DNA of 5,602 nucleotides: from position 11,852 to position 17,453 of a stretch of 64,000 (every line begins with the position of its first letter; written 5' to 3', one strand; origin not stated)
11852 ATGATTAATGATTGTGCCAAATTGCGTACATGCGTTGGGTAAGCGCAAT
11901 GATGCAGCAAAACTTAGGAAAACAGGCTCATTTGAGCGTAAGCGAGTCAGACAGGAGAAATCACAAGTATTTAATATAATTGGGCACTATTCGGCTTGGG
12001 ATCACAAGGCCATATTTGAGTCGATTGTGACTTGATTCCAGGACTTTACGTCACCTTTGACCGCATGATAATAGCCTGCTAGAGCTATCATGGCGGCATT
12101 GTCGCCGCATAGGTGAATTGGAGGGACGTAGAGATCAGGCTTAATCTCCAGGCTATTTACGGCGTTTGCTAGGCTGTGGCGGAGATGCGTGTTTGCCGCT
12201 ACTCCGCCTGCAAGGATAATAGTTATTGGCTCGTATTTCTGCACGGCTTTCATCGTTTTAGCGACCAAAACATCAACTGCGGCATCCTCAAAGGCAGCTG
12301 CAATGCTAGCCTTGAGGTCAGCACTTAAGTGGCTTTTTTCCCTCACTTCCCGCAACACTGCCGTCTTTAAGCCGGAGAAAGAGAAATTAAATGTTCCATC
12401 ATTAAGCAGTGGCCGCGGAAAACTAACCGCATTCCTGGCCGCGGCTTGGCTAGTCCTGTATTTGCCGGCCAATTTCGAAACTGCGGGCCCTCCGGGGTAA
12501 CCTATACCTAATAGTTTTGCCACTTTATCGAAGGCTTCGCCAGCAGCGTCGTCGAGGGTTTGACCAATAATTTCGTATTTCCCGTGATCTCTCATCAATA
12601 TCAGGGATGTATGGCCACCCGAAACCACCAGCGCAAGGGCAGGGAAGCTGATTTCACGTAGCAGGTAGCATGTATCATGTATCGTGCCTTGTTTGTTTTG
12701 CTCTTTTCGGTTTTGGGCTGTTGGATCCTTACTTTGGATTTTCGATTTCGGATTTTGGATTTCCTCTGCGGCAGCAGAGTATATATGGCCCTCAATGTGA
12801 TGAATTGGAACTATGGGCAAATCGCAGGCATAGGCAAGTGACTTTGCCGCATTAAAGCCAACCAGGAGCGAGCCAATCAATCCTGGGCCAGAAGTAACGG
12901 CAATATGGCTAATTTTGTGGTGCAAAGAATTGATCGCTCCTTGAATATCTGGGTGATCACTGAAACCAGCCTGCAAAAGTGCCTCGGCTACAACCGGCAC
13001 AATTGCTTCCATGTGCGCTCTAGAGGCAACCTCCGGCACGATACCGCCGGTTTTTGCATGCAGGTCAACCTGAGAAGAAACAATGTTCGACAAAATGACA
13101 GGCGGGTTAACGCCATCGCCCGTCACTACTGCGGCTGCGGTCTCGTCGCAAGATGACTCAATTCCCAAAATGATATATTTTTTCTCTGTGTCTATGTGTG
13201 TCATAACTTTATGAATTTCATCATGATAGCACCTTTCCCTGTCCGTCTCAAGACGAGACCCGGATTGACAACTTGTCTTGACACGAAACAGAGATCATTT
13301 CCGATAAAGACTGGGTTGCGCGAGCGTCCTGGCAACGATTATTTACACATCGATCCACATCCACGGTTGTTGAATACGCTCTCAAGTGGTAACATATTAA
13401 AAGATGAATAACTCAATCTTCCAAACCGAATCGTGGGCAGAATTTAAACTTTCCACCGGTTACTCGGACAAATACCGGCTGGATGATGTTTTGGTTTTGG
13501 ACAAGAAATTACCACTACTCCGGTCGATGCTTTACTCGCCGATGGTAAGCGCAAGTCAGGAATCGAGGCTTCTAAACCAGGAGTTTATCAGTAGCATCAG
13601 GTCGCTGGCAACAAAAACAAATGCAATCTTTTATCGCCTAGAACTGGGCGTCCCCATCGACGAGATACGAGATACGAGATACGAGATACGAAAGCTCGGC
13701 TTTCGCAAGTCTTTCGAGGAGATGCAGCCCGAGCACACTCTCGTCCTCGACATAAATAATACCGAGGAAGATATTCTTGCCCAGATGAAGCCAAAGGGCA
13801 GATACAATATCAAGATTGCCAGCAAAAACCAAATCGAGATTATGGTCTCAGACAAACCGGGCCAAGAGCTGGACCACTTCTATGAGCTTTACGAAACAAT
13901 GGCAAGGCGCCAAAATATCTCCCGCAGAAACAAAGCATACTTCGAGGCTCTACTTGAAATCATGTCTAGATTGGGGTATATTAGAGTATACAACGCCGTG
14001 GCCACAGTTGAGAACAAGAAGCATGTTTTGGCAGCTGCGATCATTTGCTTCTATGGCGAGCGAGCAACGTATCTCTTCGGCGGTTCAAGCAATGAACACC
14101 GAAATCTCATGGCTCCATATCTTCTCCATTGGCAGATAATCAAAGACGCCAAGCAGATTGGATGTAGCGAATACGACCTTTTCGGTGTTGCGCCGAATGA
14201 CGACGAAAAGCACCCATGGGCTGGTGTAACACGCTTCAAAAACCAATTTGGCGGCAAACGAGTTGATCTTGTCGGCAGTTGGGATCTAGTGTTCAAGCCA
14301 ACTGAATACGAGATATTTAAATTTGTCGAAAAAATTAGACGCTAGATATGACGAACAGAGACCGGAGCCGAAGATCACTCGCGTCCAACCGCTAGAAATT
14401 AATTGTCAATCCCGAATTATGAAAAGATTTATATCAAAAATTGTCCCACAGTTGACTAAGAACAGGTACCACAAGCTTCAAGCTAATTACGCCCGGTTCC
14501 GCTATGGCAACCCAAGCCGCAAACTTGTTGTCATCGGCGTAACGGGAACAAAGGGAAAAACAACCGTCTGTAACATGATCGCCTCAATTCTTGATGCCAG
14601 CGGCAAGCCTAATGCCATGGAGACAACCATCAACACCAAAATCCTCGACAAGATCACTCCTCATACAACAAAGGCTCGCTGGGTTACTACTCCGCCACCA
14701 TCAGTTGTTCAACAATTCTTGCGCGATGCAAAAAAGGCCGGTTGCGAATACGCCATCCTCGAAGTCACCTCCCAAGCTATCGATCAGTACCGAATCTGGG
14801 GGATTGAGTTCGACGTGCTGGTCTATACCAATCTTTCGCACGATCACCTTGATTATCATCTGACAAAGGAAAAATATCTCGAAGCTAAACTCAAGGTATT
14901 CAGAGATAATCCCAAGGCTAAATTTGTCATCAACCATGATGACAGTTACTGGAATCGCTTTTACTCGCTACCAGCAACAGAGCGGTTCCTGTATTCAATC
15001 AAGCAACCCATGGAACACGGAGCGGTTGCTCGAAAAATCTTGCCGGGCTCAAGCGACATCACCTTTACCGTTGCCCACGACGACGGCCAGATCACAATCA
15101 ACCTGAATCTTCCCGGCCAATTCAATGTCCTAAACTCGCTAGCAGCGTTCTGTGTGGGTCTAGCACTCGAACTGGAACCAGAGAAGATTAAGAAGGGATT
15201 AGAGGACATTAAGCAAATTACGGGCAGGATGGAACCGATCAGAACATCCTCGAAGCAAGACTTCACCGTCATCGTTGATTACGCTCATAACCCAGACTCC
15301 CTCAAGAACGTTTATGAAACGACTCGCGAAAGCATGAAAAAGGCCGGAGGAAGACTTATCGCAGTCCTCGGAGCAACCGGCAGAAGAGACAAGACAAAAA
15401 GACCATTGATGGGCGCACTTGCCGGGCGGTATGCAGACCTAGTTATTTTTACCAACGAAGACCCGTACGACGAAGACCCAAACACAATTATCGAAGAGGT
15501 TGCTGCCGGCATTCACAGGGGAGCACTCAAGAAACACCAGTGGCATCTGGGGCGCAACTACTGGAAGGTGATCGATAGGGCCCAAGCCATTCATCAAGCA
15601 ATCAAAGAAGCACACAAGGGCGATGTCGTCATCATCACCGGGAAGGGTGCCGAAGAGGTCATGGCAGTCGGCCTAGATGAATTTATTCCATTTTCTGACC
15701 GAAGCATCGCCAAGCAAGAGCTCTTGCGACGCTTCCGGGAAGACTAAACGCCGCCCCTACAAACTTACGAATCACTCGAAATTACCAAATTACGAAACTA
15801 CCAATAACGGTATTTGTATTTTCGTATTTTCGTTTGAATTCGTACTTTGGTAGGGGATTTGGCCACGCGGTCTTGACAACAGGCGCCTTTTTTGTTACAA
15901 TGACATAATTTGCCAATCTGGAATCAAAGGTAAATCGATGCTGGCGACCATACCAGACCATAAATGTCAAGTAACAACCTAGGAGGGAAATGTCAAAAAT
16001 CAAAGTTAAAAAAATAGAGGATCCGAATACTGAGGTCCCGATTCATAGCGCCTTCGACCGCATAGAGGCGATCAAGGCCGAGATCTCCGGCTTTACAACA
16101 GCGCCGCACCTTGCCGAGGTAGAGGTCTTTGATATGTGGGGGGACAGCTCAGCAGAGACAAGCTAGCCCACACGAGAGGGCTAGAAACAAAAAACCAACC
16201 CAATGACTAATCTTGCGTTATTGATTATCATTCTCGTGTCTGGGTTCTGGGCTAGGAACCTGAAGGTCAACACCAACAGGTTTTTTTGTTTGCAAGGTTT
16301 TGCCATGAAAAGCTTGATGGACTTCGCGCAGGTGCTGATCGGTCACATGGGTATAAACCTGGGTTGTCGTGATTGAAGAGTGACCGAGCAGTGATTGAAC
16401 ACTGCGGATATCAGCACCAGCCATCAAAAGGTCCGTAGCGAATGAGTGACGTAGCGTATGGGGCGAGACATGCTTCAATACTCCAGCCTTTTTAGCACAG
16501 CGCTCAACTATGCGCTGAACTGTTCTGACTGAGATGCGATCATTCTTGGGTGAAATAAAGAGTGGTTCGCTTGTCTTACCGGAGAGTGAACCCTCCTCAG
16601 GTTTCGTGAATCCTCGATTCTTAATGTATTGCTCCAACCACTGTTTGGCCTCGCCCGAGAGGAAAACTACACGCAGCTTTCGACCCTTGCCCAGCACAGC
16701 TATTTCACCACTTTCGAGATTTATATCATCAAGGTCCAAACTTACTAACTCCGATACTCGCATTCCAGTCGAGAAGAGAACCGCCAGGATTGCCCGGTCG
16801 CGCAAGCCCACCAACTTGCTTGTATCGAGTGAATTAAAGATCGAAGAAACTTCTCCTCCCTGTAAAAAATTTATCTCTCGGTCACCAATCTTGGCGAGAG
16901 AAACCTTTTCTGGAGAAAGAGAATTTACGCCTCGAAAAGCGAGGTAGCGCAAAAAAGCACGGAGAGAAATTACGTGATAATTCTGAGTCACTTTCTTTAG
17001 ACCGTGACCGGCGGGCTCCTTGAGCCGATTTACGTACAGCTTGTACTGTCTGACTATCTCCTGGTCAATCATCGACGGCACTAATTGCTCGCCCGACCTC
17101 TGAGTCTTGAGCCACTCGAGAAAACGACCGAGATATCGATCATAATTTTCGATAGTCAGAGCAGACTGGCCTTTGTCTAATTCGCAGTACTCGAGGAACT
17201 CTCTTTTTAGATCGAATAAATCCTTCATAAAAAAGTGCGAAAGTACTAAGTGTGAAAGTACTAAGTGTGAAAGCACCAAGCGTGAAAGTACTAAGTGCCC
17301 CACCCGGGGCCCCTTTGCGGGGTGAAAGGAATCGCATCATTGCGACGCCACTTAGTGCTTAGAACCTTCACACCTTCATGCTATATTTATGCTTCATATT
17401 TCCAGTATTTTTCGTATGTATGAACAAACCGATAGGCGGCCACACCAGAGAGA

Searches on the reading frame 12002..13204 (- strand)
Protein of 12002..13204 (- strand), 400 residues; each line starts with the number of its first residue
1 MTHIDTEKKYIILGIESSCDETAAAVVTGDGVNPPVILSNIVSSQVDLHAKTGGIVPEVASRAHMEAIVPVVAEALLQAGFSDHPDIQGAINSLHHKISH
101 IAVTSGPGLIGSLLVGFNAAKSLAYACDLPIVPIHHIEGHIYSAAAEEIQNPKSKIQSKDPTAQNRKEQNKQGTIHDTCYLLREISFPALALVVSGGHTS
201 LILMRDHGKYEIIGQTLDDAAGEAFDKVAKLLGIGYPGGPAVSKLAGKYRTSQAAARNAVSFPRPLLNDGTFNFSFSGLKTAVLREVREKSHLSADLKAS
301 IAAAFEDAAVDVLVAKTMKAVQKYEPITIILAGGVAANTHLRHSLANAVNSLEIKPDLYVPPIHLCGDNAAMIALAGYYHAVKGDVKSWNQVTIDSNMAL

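Call 95: search_protein_families(library=pfam, proteins=[window:12002-13204:-], max_evalue=0.001)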
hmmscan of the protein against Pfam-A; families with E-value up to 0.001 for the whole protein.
window:12002-13204:- (400 aa): 2 families
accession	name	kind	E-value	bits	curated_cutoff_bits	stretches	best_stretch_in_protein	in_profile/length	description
PF00814.31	TsaD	-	1.6e-80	271.1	24.8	2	184-374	103-263/264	tRNA N6-adenosine threonylcarbamoyltransferase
PF22521.2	HypF_C_2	-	2.8e-05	24.5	27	1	221-355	96-223/241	Carbamoyltransferase, Kae1-like Domain, second subdomain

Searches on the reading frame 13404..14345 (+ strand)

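Call 73: search_protein_families(library=pfam, proteins=[window:13404-14345:+], max_evalue=0.1)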
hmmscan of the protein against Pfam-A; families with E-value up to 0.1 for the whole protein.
window:13404-14345:+ (313 aa): 2 families
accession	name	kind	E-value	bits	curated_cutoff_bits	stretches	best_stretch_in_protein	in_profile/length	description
PF02388.22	FemAB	-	6.7e-41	140.9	24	2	200-310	299-406/406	FemAB family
PF13480.13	Acetyltransf_6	-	2e-13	51.1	22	1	152-264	27-137/143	Acetyltransferase (GNAT) domain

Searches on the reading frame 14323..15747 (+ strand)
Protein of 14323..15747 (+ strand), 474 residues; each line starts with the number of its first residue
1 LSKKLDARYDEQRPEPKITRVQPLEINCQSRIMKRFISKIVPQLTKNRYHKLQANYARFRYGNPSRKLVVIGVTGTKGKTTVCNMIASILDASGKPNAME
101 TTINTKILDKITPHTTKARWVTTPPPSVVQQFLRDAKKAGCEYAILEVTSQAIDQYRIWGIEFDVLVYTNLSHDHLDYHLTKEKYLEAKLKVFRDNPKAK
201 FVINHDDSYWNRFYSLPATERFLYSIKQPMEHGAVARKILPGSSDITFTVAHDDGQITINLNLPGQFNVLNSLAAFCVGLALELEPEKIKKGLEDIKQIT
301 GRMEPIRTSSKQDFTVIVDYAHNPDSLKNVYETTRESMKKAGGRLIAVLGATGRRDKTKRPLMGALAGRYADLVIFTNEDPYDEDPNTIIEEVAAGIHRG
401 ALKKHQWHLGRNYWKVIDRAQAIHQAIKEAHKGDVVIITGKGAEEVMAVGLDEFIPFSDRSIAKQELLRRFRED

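Call 73: search_protein_families(library=pfam, proteins=[window:14323-15747:+], max_evalue=0.1)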
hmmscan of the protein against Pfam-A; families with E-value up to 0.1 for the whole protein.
window:14323-15747:+ (474 aa): 3 families
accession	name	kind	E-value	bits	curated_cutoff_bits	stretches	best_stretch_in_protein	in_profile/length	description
PF08245.18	Mur_ligase_M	-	3.1e-42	145.2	24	1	73-278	1-199/200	Mur ligase middle domain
PF02875.26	Mur_ligase_C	-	4.7e-32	111.9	28.4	1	301-442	1-127/127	Mur ligase, glutamate ligase domain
PF00994.29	MoCF_biosynth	-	0.056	13.6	26.6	0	415-440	38-64/144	Probable molybdopterin binding domain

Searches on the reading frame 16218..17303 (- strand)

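Call 73: search_protein_families(library=pfam, proteins=[window:16218-17303:-], max_evalue=0.1)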
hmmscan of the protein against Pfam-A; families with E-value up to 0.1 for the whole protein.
window:16218-17303:- (361 aa): 4 families
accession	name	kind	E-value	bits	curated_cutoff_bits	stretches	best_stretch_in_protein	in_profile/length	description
PF00589.27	Phage_integrase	-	6.1e-47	160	27.1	1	146-324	2-172/172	Phage integrase family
PF02899.23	Phage_int_SAM_1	-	2.4e-08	34.6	22.3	1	35-123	3-81/83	Phage integrase, N-terminal SAM-like domain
PF13495.12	Phage_int_SAM_4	-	0.00018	22.3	27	1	35-121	4-78/85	Phage integrase, N-terminal SAM-like domain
PF13102.12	Phage_int_SAM_5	-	0.00029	21.6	22.3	1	29-120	2-81/98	Phage integrase SAM-like domain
